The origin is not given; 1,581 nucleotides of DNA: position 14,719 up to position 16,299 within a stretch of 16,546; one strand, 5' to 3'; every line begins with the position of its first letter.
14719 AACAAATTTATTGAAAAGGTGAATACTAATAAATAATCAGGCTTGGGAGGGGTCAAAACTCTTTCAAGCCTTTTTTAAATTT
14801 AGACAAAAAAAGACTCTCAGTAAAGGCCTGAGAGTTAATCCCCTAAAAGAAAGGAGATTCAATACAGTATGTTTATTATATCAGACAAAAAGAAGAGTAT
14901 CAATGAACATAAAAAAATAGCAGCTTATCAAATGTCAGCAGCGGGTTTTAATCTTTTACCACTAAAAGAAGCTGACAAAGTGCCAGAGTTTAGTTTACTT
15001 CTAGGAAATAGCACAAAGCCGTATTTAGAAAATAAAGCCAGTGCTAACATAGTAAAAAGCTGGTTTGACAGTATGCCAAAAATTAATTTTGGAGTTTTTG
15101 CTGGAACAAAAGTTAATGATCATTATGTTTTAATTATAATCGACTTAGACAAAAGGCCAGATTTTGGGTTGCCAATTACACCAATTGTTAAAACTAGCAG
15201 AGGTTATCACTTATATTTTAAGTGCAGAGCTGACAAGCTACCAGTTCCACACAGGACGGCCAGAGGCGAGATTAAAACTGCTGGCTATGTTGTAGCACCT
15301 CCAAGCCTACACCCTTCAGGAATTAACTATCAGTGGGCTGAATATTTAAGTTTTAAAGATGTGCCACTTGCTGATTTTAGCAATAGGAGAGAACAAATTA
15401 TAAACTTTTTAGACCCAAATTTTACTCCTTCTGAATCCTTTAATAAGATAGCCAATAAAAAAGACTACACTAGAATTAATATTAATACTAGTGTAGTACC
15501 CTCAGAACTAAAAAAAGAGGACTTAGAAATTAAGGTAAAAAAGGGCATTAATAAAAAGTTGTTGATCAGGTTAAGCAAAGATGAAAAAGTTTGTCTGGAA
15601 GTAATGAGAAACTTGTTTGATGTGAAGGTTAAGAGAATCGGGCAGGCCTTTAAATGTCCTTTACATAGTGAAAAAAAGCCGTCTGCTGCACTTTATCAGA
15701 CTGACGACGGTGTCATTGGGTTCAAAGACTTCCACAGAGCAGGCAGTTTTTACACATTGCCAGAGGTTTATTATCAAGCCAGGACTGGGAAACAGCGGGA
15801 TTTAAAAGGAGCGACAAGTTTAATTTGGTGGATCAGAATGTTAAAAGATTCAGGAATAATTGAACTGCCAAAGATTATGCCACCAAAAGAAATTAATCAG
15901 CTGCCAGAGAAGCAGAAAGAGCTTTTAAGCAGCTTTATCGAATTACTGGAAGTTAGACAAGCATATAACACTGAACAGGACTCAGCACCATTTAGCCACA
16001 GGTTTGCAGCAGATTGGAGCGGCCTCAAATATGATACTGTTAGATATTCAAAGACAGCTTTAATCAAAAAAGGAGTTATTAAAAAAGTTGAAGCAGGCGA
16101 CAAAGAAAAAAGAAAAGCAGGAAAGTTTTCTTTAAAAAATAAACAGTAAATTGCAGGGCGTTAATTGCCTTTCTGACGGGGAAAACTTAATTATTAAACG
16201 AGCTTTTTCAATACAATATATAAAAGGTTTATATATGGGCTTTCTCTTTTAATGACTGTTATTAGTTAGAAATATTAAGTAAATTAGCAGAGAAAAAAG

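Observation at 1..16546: Complete circular phage-derived replicon of about 16.4 kb with no capsid, packaging, lysis or integration genes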

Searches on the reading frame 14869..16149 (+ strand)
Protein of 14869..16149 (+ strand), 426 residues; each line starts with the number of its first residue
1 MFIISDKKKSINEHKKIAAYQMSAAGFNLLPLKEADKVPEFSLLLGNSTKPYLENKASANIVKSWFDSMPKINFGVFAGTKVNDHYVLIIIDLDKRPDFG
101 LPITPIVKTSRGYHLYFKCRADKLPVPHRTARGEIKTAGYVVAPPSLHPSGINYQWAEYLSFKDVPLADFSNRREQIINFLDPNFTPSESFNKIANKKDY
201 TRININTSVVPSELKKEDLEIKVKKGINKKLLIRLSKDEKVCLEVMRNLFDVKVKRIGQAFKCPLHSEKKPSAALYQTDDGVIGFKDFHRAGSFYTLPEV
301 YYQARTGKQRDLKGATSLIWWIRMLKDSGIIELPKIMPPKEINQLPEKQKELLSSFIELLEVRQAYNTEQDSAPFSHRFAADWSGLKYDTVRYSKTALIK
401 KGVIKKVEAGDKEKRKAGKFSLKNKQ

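Call 5: search_protein_families(library=pfam, max_evalue=0.01, proteins=[window:14869-16149:+])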
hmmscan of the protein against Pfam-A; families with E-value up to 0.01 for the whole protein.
window:14869-16149:+ (426 aa): 1 family
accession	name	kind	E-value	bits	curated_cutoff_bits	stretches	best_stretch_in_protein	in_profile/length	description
PF09250.16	Prim-Pol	-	1.4e-13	52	22.8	1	24-160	6-150/158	Bifunctional DNA primase/polymerase, N-terminal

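Call 7: search_protein_families(library=phrogs, max_evalue=0.01, proteins=[window:14869-16149:+])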
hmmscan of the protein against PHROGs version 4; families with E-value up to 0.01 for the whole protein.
window:14869-16149:+ (426 aa): 3 families
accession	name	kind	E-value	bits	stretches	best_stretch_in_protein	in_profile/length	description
phrog_1156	-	DNA, RNA and nucleotide metabolism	1e-09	38.5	1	19-211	17-222/855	DNA primase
phrog_5852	-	DNA, RNA and nucleotide metabolism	1.2e-05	25.8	1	9-157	56-228/242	DNA polymerase/primase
phrog_906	-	DNA, RNA and nucleotide metabolism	0.0086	15.8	0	109-165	174-233/872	DNA polymerase/primase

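Call 13: find_encoding_contigs(protein=window:14869-16149:+, flank=10000, max_places=10)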
Protein window:14869-16149:+ (426 aa): 10 contigs read that carry it; 7 places shown.
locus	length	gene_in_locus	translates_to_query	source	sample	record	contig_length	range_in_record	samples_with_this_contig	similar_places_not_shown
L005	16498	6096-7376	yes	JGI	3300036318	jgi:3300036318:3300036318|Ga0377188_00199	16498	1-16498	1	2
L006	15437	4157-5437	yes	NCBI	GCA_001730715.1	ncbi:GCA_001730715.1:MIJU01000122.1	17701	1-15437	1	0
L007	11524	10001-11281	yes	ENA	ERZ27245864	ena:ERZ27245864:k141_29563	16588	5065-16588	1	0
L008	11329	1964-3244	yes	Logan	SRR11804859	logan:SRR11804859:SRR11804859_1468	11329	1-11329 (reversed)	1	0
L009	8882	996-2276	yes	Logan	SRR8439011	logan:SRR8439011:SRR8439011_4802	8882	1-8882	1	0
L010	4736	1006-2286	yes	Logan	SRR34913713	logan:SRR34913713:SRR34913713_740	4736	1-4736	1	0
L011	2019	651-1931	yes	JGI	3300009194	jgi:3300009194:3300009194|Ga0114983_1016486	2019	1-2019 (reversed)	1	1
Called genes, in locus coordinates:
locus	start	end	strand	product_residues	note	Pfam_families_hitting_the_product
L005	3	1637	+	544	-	?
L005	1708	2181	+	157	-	-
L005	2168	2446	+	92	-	PF05263:DUF722 (weak), PF08281:Sigma70_r4_2 (weak), PF04545:Sigma70_r4 (weak)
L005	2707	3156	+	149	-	PF16476:DUF5053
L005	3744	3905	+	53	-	PF12728:HTH_17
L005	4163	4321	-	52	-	-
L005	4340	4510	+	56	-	-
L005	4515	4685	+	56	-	-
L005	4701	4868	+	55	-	-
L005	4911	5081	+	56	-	-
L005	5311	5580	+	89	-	-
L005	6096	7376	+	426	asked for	PF09250:Prim-Pol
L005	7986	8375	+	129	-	-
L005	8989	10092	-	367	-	-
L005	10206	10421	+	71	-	PF13560:HTH_31 (weak), PF12844:HTH_19, PF01381:HTH_3 (weak)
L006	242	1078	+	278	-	PF01541:GIY-YIG, PF00589:Phage_integrase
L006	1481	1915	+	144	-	-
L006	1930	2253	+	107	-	PF12728:HTH_17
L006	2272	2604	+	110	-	-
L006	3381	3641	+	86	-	-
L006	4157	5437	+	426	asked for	PF09250:Prim-Pol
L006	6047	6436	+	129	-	-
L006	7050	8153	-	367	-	-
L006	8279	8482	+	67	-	PF12844:HTH_19, PF13560:HTH_31 (weak), PF01381:HTH_3 (weak)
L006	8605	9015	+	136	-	-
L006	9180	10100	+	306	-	PF09681:Phage_rep_org_N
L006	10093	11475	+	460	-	PF00772:DnaB (weak), PF13481:AAA_25, PF03796:DnaB_C, PF06745:ATPase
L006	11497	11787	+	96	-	-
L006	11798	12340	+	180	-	PF02732:ERCC4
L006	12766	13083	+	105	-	-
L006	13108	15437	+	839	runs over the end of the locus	-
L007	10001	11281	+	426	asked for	PF09250:Prim-Pol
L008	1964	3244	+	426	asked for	PF09250:Prim-Pol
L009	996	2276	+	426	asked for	PF09250:Prim-Pol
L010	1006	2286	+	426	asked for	PF09250:Prim-Pol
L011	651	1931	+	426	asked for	PF09250:Prim-Pol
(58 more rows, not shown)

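Call 65: search_protein_families(library=padloc, max_evalue=0.01, proteins=[window:14869-16149:+])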
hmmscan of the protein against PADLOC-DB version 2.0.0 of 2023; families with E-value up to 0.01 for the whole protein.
window:14869-16149:+ (426 aa): 0 families

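Call 66: search_protein_families(library=ncbifam, max_evalue=0.01, proteins=[window:14869-16149:+])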
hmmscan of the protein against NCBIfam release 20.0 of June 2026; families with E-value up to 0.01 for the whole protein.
window:14869-16149:+ (426 aa): 0 families

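Call 81: search_dna_similar(query=window:14869-16149:+, collection=plasmids, mode=protein, max_rows=15, max_evalue=0.001)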
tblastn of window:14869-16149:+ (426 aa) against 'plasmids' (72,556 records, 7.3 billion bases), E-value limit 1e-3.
Records with a match: 6; places in all: 6; records where one place covers at least 80% of the query: 0.
Best place of each record, by identity: <60% 6.
By first word of the organism name: Vibrio 2; Saccharolobus 1; Thermococcus 1; Spartinivicinus 1; Sulfolobus 1.
By predicted mobility (MOB-suite, as given by PLSDB): non-mobilizable 4; mobilizable 2.
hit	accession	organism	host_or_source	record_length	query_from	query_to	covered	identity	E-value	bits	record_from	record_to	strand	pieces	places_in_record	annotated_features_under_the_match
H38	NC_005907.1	Saccharolobus solfataricus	-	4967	4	199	46%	28.1%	3e-7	61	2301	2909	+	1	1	bifunctional DNA primase/polymerase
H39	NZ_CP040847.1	Thermococcus indicus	single cell,hydrothermal vent area ...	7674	24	159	32%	28.9%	1e-4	52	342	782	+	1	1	bifunctional DNA primase/polymerase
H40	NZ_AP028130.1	Vibrio fluvialis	Homo sapiens,Stool sample from a ...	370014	264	408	34%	27.0%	4e-4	50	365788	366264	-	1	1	hypothetical protein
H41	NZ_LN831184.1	Vibrio cholerae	New Delhi seepage water sample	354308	268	408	33%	27.0%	3e-4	51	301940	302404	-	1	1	hypothetical protein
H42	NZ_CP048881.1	Spartinivicinus ruber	-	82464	19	156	32%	26.9%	1e-4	52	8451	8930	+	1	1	bifunctional DNA primase/polymerase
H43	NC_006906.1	Sulfolobus neozealandicus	-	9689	26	154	30%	28.1%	4e-6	57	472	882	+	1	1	bifunctional DNA primase/polymerase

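Call 82: search_dna_similar(query=window:14869-16149:+, collection=phages, mode=protein, max_rows=15, max_evalue=0.001)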
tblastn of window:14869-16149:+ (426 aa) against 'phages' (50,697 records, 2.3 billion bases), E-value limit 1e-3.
Records with a match: 24; places in all: 24; records where one place covers at least 80% of the query: 0.
Best place of each record, by identity: <60% 24.
By first word of the organism name: Serratia 15; Gordonia 6; Phage 1; Caudoviricetes 1; Bacteriophage 1.
By host as written in the record: Serratia marcescens 12; Gordonia terrae 3612 4; - 3; Serratia Marcescens 2; Gordonia Terrae CAG3 2; Serratia marcescens SM04 1.
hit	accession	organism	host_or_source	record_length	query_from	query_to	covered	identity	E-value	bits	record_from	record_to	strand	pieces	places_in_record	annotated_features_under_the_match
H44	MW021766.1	Serratia phage vB_SmaS_Opt-148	Serratia marcescens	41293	14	241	54%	24.9%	2e-5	53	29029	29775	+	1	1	putative DNA primase/polymerase | hypothetical protein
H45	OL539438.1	Serratia phage vB_SmaS_Swain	Serratia marcescens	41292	14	241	54%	24.9%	2e-5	53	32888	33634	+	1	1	putative DNA primase/polymerase | hypothetical protein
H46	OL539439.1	Serratia phage vB_SmaS_Carrot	Serratia marcescens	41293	14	241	54%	24.9%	2e-5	53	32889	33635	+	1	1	putative DNA primase/polymerase | hypothetical protein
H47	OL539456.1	Serratia phage vB_SmaS_LittleDog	Serratia marcescens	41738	14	241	54%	24.9%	2e-5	53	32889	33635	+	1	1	putative DNA primase/polymerase | hypothetical protein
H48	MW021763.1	Serratia phage vB_SmaS_Bigdog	Serratia Marcescens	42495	14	241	54%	24.9%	2e-5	53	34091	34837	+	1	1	putative DNA primase/polymerase | hypothetical protein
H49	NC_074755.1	Serratia phage vB_SmaS_Bigdog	Serratia Marcescens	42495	14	241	54%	24.9%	2e-5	53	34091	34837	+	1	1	putative DNA primase/polymerase | hypothetical protein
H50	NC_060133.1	Gordonia phage Rabbitrun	Gordonia Terrae CAG3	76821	26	166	33%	33.3%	3e-6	56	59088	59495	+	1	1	96: DNA polymerase/primase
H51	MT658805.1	Gordonia phage Rabbitrun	Gordonia Terrae CAG3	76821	26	166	33%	33.3%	3e-6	56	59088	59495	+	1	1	96: DNA primase/polymerase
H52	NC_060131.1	Gordonia phage Neville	Gordonia terrae 3612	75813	26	166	33%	33.3%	1e-5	54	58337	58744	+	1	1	93: DNA polymerase/primase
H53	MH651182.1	Gordonia phage Neville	Gordonia terrae 3612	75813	26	166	33%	33.3%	1e-5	54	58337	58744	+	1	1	93: DNA primase/polymerase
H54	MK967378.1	Gordonia phage Trax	Gordonia terrae 3612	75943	26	166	33%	33.3%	1e-5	54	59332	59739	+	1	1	96: DNA primase/polymerase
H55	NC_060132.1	Gordonia phage Trax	Gordonia terrae 3612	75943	26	166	33%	33.3%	1e-5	54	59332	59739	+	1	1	96: DNA polymerase/primase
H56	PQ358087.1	Phage TPWB-08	Tabanus par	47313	26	177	36%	29.4%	8e-4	48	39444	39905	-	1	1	hypothetical protein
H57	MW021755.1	Serratia phage vB_SmaS_Serratianator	Serratia marcescens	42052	14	168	36%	28.0%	2e-5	53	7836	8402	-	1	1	putative bifunctional DNA primase/polymerase domain protein | hypothetical protein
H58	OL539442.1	Serratia phage vB_SmaS_Ulliraptor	Serratia marcescens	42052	14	168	36%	28.0%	2e-5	53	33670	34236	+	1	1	putative bifunctional DNA primase/polymerase protein | hypothetical protein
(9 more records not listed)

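Call 89: search_protein_families(library=pfam, max_evalue=0.01, proteins=[L006:242-1078:+])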
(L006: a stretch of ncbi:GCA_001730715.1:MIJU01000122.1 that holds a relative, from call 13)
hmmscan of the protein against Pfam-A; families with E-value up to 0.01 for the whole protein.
L006:242-1078:+ (278 aa): 2 families
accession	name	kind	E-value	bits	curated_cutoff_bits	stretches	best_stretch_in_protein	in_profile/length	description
PF01541.30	GIY-YIG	-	2.5e-09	37.7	22.6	1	2-77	3-75/78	GIY-YIG catalytic domain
PF00589.27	Phage_integrase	-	1.4e-07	31.8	27.1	1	150-260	14-143/172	Phage integrase family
